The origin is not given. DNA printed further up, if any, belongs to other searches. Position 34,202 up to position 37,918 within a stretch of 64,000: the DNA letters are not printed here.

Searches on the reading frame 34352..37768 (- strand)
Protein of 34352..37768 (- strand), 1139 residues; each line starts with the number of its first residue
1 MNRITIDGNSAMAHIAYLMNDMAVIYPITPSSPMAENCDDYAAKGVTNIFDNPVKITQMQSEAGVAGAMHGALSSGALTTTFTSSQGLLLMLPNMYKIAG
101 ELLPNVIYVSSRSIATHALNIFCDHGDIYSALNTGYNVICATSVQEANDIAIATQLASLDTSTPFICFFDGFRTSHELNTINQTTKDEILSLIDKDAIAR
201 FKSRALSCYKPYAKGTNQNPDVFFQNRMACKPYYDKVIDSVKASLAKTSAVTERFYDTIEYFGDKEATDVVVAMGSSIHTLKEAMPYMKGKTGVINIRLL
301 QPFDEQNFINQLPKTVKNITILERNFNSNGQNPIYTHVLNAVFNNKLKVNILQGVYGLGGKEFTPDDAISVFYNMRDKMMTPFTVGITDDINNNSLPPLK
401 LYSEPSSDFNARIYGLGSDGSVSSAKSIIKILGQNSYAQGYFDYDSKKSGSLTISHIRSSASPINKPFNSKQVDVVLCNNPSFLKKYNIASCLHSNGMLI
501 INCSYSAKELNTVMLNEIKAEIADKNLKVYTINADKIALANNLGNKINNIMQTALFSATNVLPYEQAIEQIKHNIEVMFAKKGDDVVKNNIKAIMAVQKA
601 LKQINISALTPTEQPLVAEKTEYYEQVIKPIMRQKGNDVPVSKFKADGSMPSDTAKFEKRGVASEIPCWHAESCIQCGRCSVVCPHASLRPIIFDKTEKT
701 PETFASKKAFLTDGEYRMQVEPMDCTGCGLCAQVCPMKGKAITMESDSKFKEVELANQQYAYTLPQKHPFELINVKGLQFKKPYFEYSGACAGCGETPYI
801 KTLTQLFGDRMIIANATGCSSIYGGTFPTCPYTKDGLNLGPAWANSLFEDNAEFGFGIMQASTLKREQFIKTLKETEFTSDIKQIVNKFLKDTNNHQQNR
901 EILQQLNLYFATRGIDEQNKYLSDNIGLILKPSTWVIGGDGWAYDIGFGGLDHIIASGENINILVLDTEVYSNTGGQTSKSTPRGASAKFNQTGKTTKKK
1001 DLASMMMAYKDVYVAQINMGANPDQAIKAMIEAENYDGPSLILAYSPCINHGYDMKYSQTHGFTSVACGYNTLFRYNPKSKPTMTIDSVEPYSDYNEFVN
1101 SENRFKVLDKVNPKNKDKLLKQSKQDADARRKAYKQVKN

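Call 53: search_protein_families(library=pfam, proteins=[window:34352-37768:-], max_evalue=0.00001)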
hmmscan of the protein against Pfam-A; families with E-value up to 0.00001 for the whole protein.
window:34352-37768:- (1139 aa): 14 families
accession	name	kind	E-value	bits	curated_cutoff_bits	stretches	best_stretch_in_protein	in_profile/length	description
PF01855.24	POR_N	-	1.7e-65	221.5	27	1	16-237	3-222/231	Pyruvate flavodoxin/ferredoxin oxidoreductase, thiamine diP-bdg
PF01558.24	POR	-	9.9e-27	94.6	27.4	1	417-596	1-170/173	Pyruvate ferredoxin/flavodoxin oxidoreductase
PF10371.14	EKR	-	2.6e-15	56.4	27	1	618-663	10-55/55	Domain of unknown function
PF17147.9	PFOR_II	-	5.6e-12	46.4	27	1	269-367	3-101/102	Pyruvate:ferredoxin oxidoreductase core domain II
PF14697.11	Fer4_21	-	2e-10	41.1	35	1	671-744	5-59/59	4Fe-4S dicluster domain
PF12838.12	Fer4_7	-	3.5e-10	40.6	27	1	673-737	1-50/52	4Fe-4S dicluster domain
PF02775.26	TPP_enzyme_C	-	4.2e-10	40.1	21.9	1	933-1042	48-149/151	Thiamine pyrophosphate enzyme, C-terminal TPP binding domain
PF13183.11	Fer4_8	-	1.3e-08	35.7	27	1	671-738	2-67/68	4Fe-4S dicluster domain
PF13484.11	Fer4_16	-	4e-08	34.4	30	1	674-737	2-65/66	4Fe-4S double cluster binding domain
PF13237.11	Fer4_10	-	2.4e-07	31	25.5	0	671-736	6-53/53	4Fe-4S dicluster domain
PF12797.12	Fer4_2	-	2.7e-07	30.5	24.5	0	718-736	3-21/22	4Fe-4S binding domain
PF00037.32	Fer4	-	7.9e-07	29.1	21.1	0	719-737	2-20/24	4Fe-4S binding domain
PF12837.12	Fer4_6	-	3.8e-06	27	25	0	671-687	6-22/24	4Fe-4S binding domain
PF13187.11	Fer4_9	-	8e-06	26.2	27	1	674-738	2-50/52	4Fe-4S dicluster domain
